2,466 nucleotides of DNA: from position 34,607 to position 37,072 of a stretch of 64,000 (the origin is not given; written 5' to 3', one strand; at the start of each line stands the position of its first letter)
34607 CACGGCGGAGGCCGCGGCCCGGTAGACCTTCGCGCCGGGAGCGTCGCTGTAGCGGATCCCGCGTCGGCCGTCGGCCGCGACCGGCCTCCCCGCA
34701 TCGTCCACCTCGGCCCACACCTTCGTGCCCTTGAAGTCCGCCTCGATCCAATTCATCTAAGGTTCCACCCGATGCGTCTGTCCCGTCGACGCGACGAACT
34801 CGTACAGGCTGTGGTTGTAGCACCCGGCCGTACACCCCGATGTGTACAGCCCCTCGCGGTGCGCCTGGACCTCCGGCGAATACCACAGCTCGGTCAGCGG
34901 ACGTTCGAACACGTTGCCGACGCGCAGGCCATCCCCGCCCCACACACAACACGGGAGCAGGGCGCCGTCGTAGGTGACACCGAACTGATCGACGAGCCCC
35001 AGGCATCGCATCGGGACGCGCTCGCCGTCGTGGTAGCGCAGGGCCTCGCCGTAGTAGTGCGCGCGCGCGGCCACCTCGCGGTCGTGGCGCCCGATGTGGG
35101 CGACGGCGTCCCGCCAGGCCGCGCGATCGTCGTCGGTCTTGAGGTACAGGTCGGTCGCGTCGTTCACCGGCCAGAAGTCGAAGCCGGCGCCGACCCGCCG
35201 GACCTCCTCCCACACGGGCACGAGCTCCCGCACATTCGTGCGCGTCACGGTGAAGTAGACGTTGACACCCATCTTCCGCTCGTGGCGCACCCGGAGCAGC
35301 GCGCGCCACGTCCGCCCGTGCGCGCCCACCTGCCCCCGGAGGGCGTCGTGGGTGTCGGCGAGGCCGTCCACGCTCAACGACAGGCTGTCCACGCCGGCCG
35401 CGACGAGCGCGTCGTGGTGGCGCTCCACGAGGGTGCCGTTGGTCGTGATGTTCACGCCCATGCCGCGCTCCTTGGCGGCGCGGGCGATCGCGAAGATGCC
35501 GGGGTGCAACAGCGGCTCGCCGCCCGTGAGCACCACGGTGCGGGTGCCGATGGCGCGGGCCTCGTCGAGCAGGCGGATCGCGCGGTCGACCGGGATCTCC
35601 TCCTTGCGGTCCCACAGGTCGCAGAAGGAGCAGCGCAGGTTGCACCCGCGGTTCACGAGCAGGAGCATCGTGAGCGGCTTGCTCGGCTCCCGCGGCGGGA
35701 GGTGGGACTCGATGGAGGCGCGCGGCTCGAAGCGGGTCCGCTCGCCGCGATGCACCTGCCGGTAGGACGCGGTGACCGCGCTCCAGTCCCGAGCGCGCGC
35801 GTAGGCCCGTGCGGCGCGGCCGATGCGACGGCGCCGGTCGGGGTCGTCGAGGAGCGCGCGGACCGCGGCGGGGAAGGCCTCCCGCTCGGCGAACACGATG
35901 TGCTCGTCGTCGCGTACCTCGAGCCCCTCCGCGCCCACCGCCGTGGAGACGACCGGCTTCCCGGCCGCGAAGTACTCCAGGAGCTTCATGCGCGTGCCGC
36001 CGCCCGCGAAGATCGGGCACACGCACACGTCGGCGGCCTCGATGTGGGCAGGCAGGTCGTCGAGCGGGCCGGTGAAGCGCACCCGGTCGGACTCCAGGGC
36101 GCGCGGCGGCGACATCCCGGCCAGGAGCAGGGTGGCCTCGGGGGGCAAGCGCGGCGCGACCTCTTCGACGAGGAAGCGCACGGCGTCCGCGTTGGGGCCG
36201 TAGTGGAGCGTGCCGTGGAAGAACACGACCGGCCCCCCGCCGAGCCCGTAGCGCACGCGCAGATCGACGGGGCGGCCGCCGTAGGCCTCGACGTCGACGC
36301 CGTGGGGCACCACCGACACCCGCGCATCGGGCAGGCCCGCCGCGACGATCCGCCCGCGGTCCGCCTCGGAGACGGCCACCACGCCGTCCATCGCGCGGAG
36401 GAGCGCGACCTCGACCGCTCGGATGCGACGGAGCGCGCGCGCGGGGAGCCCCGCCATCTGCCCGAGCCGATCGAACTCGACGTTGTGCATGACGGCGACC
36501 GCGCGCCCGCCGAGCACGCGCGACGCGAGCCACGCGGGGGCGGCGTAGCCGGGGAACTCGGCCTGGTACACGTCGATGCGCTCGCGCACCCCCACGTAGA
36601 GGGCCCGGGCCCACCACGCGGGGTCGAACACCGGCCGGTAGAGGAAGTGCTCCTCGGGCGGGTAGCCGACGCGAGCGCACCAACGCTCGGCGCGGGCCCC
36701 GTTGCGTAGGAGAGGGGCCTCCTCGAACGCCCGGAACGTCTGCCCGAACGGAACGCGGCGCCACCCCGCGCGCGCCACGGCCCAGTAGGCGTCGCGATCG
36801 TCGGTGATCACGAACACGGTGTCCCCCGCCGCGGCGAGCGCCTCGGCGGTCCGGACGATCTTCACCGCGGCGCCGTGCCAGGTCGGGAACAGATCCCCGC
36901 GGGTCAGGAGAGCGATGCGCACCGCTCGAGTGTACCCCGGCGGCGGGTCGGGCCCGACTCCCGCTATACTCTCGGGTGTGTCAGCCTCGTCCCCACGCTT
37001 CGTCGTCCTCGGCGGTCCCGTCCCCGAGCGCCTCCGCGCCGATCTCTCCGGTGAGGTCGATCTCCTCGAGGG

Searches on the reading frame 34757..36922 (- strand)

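Call 83: search_protein_families(library=pfam, proteins=[window:34757-36922:-], max_evalue=0.001)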
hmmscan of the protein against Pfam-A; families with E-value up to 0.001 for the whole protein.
window:34757-36922:- (721 aa): 8 families
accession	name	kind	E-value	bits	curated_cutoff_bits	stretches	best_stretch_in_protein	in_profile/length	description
PF04055.27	Radical_SAM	-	7.6e-24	85.2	29.5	1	423-548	3-139/166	Radical SAM superfamily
PF13692.12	Glyco_trans_1_4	-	1.5e-23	84.1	27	1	231-360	2-142/142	Glycosyl transferases group 1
PF13439.12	Glyco_transf_4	-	4.7e-16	59.7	28.5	1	17-212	3-169/170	Glycosyltransferase Family 4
PF00534.26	Glycos_transf_1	-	2.2e-11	44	26.4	1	278-372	72-170/172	Glycosyl transferases group 1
PF13579.12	Glyco_trans_4_4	-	2.6e-11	44.6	29.7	1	17-208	2-158/158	Glycosyl transferase 4-like domain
PF13524.12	Glyco_trans_1_2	-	5.2e-09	36.6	25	1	249-377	3-131/144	Glycosyl transferase-like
PF13186.11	SPASM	-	8.6e-08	32.8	21.5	1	640-698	1-64/67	Iron-sulfur cluster-binding domain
PF13353.11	Fer4_12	-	2.9e-05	24.8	22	1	422-521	10-116/137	4Fe-4S single cluster domain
